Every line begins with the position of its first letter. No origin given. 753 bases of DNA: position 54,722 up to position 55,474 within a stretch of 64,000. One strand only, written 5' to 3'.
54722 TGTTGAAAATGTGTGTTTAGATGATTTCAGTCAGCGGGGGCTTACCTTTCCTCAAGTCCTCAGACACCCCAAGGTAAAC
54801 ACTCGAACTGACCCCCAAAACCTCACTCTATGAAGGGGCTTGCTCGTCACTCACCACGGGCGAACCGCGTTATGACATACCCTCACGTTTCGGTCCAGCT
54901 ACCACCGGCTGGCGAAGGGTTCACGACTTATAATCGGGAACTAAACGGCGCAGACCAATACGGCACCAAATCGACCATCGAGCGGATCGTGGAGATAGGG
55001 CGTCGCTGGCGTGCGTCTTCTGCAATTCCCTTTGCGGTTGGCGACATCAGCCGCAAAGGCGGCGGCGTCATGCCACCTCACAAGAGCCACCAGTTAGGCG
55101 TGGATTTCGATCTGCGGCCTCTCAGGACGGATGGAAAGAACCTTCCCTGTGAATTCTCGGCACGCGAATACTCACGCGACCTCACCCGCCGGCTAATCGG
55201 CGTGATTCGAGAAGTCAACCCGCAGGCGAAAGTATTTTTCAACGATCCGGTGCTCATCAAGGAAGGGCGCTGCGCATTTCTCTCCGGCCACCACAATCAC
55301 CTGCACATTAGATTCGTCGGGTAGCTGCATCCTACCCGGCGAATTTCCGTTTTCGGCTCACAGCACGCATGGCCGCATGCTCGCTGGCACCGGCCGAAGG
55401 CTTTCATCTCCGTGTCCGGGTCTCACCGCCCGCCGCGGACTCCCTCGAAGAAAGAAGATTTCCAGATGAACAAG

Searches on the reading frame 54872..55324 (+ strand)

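Call 82: search_protein_families(library=pfam, proteins=[window:54872-55324:+], max_evalue=5)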
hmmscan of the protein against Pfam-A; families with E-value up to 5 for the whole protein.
window:54872-55324:+ (150 aa): 1 family
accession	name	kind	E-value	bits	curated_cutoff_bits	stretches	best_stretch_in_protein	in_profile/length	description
PF03411.18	Peptidase_M74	-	1.9e-10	41.2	25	1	8-82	14-87/240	Penicillin-insensitive murein endopeptidase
